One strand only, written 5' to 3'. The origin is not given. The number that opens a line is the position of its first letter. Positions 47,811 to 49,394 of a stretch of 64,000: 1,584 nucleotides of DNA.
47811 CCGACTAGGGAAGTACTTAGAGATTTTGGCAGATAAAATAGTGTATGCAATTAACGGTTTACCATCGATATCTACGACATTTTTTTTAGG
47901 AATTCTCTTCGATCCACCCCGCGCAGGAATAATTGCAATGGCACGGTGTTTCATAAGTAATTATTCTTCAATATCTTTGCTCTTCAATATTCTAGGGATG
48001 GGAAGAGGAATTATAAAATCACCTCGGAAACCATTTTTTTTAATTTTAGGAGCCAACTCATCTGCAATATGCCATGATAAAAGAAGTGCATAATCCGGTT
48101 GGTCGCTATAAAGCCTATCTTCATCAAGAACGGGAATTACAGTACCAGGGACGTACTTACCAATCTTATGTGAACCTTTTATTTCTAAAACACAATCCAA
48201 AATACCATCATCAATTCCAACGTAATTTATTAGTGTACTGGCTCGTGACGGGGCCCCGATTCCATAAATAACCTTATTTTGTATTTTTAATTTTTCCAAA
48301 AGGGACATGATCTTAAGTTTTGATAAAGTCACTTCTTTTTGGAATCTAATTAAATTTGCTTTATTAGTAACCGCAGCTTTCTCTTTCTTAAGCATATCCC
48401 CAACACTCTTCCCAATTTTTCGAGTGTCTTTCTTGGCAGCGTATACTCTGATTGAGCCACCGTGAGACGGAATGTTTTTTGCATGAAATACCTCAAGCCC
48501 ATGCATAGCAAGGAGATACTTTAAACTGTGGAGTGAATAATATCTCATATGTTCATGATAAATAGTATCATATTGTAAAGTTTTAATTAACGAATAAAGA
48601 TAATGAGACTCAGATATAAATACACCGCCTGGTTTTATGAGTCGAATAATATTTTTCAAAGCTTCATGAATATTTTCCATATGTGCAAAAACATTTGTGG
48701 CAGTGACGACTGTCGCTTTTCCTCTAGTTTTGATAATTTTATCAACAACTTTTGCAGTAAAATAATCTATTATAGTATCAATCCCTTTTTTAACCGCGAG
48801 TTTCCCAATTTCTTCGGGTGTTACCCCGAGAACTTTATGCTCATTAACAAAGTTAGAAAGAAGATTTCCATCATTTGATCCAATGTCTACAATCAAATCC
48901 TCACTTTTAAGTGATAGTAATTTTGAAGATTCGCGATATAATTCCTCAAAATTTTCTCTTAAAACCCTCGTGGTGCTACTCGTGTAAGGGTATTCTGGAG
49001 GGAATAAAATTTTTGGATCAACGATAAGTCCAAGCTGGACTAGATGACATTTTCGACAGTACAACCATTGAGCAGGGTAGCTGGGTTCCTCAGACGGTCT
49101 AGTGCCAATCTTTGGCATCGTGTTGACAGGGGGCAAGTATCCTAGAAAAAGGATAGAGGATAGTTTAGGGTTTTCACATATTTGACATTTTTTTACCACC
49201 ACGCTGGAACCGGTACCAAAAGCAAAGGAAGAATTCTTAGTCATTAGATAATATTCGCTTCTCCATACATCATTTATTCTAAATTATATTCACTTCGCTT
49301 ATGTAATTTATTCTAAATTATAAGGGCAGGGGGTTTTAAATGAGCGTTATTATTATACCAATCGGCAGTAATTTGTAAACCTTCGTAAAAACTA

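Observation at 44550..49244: Nonulosonate operon carries a formyltransferase, a PIG-L deacetylase and a Zn-ribbon C-methyltransferase, suggesting a novel decorated sugar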

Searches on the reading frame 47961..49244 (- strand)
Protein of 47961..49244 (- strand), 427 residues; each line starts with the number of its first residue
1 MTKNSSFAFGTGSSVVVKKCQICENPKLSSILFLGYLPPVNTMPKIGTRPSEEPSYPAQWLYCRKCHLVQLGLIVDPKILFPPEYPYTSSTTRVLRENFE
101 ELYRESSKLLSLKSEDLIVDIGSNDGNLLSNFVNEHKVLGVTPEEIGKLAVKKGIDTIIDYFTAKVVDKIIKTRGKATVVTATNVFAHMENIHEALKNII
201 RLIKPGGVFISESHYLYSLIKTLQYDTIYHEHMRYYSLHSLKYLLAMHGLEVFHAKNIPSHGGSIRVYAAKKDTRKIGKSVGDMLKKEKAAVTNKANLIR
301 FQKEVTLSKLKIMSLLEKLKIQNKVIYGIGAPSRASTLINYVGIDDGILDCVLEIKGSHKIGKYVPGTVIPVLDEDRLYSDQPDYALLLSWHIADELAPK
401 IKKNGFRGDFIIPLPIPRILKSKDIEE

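Call 3: search_protein_families(library=pfam, proteins=[window:47961-49244:-], max_evalue=0.01)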
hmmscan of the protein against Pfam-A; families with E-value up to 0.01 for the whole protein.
window:47961-49244:- (427 aa): 7 families
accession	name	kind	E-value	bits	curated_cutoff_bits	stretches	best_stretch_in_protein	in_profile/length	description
PF08484.17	Methyltransf_14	-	3.7e-39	134.5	23.5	1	259-415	1-160/160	C-methyltransferase C-terminal domain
PF13489.12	Methyltransf_23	-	6.1e-17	62.3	27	1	102-254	9-163/164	Methyltransferase domain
PF08421.16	Methyltransf_13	-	5.8e-12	46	31.3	1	20-81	1-62/62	Putative zinc binding domain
PF08242.18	Methyltransf_12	-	2.6e-07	31.7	30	1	119-209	1-98/98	Methyltransferase domain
PF08241.18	Methyltransf_11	-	9e-06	26.7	21.2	1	120-210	2-94/95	Methyltransferase domain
PF13847.12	Methyltransf_31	-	0.00026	21.1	27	1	173-224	71-123/145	Methyltransferase domain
PF13649.12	Methyltransf_25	-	0.00074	20.6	27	1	118-207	1-97/97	Methyltransferase domain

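Call 4: search_protein_families(library=ncbifam, proteins=[window:47961-49244:-], max_evalue=0.01)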
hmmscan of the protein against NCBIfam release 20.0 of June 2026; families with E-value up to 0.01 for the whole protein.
window:47961-49244:- (427 aa): 2 families
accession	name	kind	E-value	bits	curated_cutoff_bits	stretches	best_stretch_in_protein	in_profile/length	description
TIGR01983.1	UbiG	equivalog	0.00034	20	102.95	1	115-210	50-151/228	bifunctional 2-polyprenyl-6-hydroxyphenol methylase/3-demethylubiquinol 3-O-methyltransferase UbiG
NF045667.1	MTase_DVU1556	equivalog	0.00056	19.4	155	1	101-217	9-125/213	DVU_1556 family methyltransferase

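Call 10: search_solved_structures(query=window:47961-49244:-, max_evalue=0.001, show_alignments=1)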
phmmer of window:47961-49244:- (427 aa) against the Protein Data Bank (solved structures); distinct sequences matched with E-value up to 0.001: 10.
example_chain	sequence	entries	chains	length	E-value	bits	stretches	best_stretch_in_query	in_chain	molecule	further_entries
4rv9_A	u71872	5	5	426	3e-57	197.9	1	10-420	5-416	D-mycarose 3-C-methyltransferase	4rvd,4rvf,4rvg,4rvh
3ndi_A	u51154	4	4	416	1.2e-47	166.2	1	20-403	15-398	Methyltransferase | TcaB9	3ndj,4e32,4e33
4e2y_A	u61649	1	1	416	3.2e-47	164.9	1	20-403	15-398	TcaB9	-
4e31_A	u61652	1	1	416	4.4e-47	164.4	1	20-403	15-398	TcaB9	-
4e2x_A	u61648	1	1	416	4.4e-47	164.4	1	20-403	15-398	TcaB9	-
4e2z_A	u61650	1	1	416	1.1e-46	163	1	20-403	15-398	TcaB9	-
4e2w_A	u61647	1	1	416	1.1e-46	163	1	20-403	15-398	TcaB9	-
4e30_A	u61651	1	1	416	3e-46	161.7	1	20-403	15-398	TcaB9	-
5t64_A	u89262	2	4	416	1.3e-43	153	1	18-419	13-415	Sugar 3-C-methyl transferase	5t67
5t6b_A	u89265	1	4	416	1.1e-42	150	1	18-403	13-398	Sugar 3-C-methyl transferase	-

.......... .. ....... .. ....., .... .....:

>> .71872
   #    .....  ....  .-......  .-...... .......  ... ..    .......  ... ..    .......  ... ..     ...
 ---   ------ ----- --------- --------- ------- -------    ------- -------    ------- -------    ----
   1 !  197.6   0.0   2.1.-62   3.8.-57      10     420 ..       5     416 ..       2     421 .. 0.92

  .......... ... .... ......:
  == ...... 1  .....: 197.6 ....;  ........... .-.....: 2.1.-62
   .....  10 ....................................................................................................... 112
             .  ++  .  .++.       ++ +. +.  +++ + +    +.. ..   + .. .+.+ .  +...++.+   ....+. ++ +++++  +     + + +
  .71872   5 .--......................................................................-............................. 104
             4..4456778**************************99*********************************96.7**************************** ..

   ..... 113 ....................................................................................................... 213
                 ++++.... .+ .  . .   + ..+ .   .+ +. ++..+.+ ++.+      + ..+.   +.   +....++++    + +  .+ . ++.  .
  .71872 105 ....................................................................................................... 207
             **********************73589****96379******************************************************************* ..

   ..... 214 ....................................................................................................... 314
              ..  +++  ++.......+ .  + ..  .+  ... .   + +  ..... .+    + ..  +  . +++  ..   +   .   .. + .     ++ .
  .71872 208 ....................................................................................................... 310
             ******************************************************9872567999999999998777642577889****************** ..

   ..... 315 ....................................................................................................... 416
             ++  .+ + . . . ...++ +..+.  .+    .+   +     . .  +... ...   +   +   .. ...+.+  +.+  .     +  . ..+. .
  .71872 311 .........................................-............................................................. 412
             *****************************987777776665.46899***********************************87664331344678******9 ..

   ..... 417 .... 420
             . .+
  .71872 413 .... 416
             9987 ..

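Call 17: find_homologous_proteins(query=window:47961-49244:-, max_evalue=1e-20)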
Query window:47961-49244:- (427 aa): 8000 proteins with E <= 1e-20 among 8000 candidates; the best 120 are listed.
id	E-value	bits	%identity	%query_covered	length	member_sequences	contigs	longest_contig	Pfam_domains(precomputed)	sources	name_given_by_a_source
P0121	6.1e-273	923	96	100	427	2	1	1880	PF13489.13,PF08421.17,PF08484.18,PF08241.19,PF08242.19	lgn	-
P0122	8.2e-244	827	87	99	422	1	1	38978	PF13489.13,PF08421.17,PF08484.18,PF08242.19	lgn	-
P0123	6.5e-235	798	82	100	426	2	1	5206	PF13489.13,PF08421.17,PF08484.18,PF08242.19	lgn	-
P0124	2.0e-233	793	81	99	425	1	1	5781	PF13847.13,PF13489.13,PF08421.17,PF08484.18,PF08241.19,PF08242.19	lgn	-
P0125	2.4e-233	793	81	99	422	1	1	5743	PF13489.13,PF08421.17,PF08484.18,PF08241.19,PF08242.19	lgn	-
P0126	1.1e-231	787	81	98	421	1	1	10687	PF13489.13,PF08421.17,PF08484.18,PF08241.19,PF08242.19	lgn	-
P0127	9.2e-228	774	80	98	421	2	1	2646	PF13489.13,PF08421.17,PF08484.18,PF08241.19,PF08242.19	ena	-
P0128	2.2e-227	773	79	99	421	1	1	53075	PF13489.13,PF08421.17,PF08484.18,PF08242.19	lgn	-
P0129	4.6e-227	772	80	98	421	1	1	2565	PF13489.13,PF08421.17,PF08484.18,PF08241.19,PF08242.19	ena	-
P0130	2.2e-223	760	79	99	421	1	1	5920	PF13489.13,PF08421.17,PF08484.18,PF08242.19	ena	-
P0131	1.3e-220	751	78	98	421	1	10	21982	PF13489.13,PF08421.17,PF08484.18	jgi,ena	-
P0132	5.0e-220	749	78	99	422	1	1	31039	PF13489.13,PF08421.17,PF08484.18,PF08242.19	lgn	-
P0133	6.9e-220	748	78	98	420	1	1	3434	PF13489.13,PF08421.17,PF08484.18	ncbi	-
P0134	1.3e-214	731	76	99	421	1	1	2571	PF13489.13,PF08421.17,PF08484.18,PF08242.19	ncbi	-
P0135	1.8e-214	731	77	98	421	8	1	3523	PF13489.13,PF08421.17,PF08484.18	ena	-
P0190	3.8e-194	664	68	98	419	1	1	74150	PF13489.13,PF08421.17,PF08484.18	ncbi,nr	ncbi:class I SAM-dependent methyltransferase [Candidatus Woesearchaeota archaeon]|nr:class I SAM-dep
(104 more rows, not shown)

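Call 18: find_encoding_contigs(protein=P0122, flank=8000, max_places=1)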
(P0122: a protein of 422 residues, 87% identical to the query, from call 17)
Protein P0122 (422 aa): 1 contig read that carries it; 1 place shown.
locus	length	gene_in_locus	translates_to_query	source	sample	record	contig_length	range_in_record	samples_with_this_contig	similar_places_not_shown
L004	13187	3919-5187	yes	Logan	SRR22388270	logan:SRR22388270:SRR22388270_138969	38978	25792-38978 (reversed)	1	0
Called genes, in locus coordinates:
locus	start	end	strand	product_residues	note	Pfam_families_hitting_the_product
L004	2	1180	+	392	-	?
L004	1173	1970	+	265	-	PF00535:Glycos_transf_2, PF13641:Glyco_tranf_2_3 (weak)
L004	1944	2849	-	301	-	PF01370:Epimerase, PF04321:RmlD_sub_bind, PF16363:GDP_Man_Dehyd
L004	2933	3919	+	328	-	PF00106:adh_short (weak), PF01073:3Beta_HSD, PF01370:Epimerase, PF02719:Polysacc_synt_2 (weak), PF04321:RmlD_sub_bind (weak), PF05368:NmrA, PF13460:NAD_binding_10, PF16363:GDP_Man_Dehyd, +2 more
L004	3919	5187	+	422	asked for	PF08421:Methyltransf_13, PF13489:Methyltransf_23, PF08242:Methyltransf_12 (weak), PF08484:Methyltransf_14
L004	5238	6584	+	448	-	PF03062:MBOAT, PF13813:MBOAT_2 (faint)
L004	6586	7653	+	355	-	PF07611:DUF1574 (faint)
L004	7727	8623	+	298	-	PF01370:Epimerase, PF04321:RmlD_sub_bind, PF01073:3Beta_HSD, PF02719:Polysacc_synt_2, PF07993:NAD_binding_4, PF16363:GDP_Man_Dehyd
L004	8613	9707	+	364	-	PF03102:NeuB, PF08666:SAF (weak)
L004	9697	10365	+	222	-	PF00535:Glycos_transf_2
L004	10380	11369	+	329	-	PF01073:3Beta_HSD, PF01370:Epimerase, PF02719:Polysacc_synt_2, PF04321:RmlD_sub_bind (weak), PF07993:NAD_binding_4 (weak), PF16363:GDP_Man_Dehyd, PF13460:NAD_binding_10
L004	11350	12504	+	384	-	PF00155:Aminotran_1_2, PF01041:DegT_DnrJ_EryC1, PF00266:Aminotran_5 (weak), PF01053:Cys_Met_Meta_PP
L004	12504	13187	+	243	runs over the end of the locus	PF02348:CTP_transf_3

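Call 19: find_encoding_contigs(protein=P0128, flank=8000, max_places=1)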
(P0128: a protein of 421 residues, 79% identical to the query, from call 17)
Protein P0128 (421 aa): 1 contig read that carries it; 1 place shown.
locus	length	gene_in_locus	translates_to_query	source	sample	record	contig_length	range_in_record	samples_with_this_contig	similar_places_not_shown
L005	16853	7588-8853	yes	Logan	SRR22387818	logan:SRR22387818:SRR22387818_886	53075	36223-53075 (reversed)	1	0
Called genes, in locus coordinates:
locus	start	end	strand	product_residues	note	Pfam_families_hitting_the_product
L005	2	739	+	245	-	?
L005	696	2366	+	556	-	-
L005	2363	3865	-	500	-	PF13231:PMT_2 (weak)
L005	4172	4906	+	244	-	PF01209:Ubie_methyltran, PF13489:Methyltransf_23, PF00891:Methyltransf_2 (weak), PF13847:Methyltransf_31, PF08241:Methyltransf_11, PF08242:Methyltransf_12, PF13649:Methyltransf_25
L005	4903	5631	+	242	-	PF00535:Glycos_transf_2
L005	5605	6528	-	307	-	PF01370:Epimerase, PF04321:RmlD_sub_bind, PF16363:GDP_Man_Dehyd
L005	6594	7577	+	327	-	PF00106:adh_short, PF01073:3Beta_HSD, PF01370:Epimerase, PF02719:Polysacc_synt_2, PF04321:RmlD_sub_bind (weak), PF05368:NmrA, PF13460:NAD_binding_10, PF16363:GDP_Man_Dehyd, +2 more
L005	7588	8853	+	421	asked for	PF08421:Methyltransf_13, PF13489:Methyltransf_23, PF08242:Methyltransf_12 (weak), PF08484:Methyltransf_14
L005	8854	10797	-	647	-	PF19510:DUF6044, PF09586:YfhO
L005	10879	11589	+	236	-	PF02348:CTP_transf_3, PF12804:NTP_transf_3 (weak)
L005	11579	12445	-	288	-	PF13489:Methyltransf_23, PF08241:Methyltransf_11, PF08242:Methyltransf_12, PF13649:Methyltransf_25 (weak), PF13847:Methyltransf_31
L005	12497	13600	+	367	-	PF00155:Aminotran_1_2, PF01041:DegT_DnrJ_EryC1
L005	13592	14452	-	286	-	PF01261:AP_endonuc_2 (faint)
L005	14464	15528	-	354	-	PF03102:NeuB, PF08666:SAF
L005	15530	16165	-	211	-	PF17836:PglD_N, PF25084:LbH_EIF2B (faint), PF00132:Hexapep (weak), PF25087:GMPPB_C (weak), PF00132:Hexapep (weak)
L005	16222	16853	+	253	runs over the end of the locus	PF00977:His_biosynth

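Call 20: find_encoding_contigs(protein=P0190, flank=8000, max_places=1)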
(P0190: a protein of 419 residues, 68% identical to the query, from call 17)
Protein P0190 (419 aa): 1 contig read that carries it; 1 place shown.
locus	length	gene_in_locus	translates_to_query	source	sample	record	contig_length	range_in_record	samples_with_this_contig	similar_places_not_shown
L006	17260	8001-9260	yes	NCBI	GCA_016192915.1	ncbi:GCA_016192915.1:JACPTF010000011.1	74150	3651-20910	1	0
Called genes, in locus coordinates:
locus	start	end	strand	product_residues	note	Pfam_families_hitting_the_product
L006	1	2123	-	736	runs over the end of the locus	-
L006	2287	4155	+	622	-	PF02366:PMT (weak), PF13231:PMT_2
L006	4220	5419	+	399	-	PF03446:NAD_binding_2 (weak), PF03721:UDPG_MGDP_dh_N, PF00984:UDPG_MGDP_dh, PF03720:UDPG_MGDP_dh_C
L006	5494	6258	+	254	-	PF01370:Epimerase, PF04321:RmlD_sub_bind, PF02719:Polysacc_synt_2, PF16363:GDP_Man_Dehyd, PF07993:NAD_binding_4 (weak)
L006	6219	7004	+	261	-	PF00535:Glycos_transf_2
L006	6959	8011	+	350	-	PF00106:adh_short, PF01073:3Beta_HSD, PF01370:Epimerase, PF02719:Polysacc_synt_2, PF04321:RmlD_sub_bind, PF05368:NmrA, PF07993:NAD_binding_4, PF16363:GDP_Man_Dehyd, +2 more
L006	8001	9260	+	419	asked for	PF08421:Methyltransf_13, PF13489:Methyltransf_23, PF08484:Methyltransf_14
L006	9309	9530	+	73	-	PF24434:DUF7557 (weak)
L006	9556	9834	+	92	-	PF02452:PemK_toxin (weak)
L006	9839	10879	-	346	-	PF00106:adh_short (weak), PF01073:3Beta_HSD, PF01370:Epimerase, PF02719:Polysacc_synt_2, PF04321:RmlD_sub_bind, PF05368:NmrA, PF07993:NAD_binding_4, PF16363:GDP_Man_Dehyd, +1 more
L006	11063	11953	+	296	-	PF00535:Glycos_transf_2, PF26629:GT2_TM_C (weak)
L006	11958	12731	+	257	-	PF00483:NTP_transferase, PF12804:NTP_transf_3 (weak)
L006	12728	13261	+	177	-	PF00293:NUDIX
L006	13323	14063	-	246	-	-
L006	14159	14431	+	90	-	-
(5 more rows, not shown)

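Call 22: find_related_loci(query=window:47961-49244:-, collection=genome_contigs, flank=10000)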
Query window:47961-49244:- (427 aa) in genome_contigs; peptide patterns used: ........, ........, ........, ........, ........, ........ (x = any residue, [..] = any of these).
223 stretches matched a pattern; 62 encode a relative of the query (tblastn E <= 1e-3); 62 distinct loci.
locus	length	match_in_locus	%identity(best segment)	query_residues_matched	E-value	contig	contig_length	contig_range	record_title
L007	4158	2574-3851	80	1-426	0e+0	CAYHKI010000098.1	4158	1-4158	MAG TPA_asm: uncultured Gammaproteobacteria bacterium isolate ERP119705_co13_618 genome assembly, contig: NODE_27538_len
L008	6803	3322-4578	77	1-420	0e+0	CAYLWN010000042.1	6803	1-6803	MAG TPA_asm: uncultured Gammaproteobacteria bacterium isolate SRP050083_co1_444 genome assembly, contig: NODE_6190_lengt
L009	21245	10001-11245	71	7-421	0e+0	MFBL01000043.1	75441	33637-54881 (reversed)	MAG: Candidatus Curtissbacteria bacterium RIFCSPHIGHO2_12_FULL_41_17 rifcsphigho2_12_scaffold_599, whole genome shotgun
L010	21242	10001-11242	65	8-421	0e+0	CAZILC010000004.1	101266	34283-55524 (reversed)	MAG TPA_asm: uncultured Gammaproteobacteria bacterium isolate SRP200132_co1_59 genome assembly, contig: NODE_223_length_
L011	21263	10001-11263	66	7-427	0e+0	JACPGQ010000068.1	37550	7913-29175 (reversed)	MAG: Candidatus Levyibacteriota bacterium isolate NC_groundwater_392_Ag_B-0.1um_43_10 GD18-4_B1_scaffold_1562729, whole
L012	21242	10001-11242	65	7-420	0e+0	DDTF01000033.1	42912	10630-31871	MAG TPA_asm: Flammeovirgaceae bacterium UBA2371 UBA2371_contig_7384, whole genome shotgun sequence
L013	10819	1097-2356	64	7-426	0e+0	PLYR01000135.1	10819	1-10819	MAG: Bacteroidetes bacterium isolate palsa_965 73.20120700_P3D.249_contig_39263, whole genome shotgun sequence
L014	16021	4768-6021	66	8-425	0e+0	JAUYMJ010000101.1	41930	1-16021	MAG: bacterium isolate C24_metabat.bin.81 C24_k141_566285, whole genome shotgun sequence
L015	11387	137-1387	63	8-425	0e+0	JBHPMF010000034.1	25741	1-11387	Elusimicrobiota bacterium isolate SAG AM-324-K15 AM-324-K15_NODE_35, whole genome shotgun sequence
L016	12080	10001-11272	62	1-423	0e+0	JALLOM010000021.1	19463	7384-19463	Acidobacteria bacterium AH-259-O06 AH-259-O06_NODE_21, whole genome shotgun sequence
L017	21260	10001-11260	64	2-421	1e-177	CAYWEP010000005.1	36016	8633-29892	MAG TPA_asm: uncultured Gammaproteobacteria bacterium isolate SRP269290_co3_1003 genome assembly, contig: NODE_995_lengt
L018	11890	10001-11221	62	14-420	2e-171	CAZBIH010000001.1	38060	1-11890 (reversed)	MAG TPA_asm: uncultured Planctomycetia bacterium isolate ERP125453_co2_192 genome assembly, contig: NODE_246_length_3806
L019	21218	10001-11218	56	14-420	1e-148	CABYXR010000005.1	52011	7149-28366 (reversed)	MAG: uncultured Pelagibacteraceae bacterium isolate AG-333-P08 genome assembly, contig: AG-333-P08_NODE_5, whole genome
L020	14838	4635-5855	54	14-421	7e-147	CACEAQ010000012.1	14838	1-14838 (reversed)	uncultured Pelagibacteraceae bacterium isolate AG-905-B16 genome assembly, contig: AG-905-B16_NODE_12, whole genome shot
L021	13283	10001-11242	53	7-420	9e-141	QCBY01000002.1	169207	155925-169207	Prochlorococcus sp. AG-347-J22 Ga0115703_102, whole genome shotgun sequence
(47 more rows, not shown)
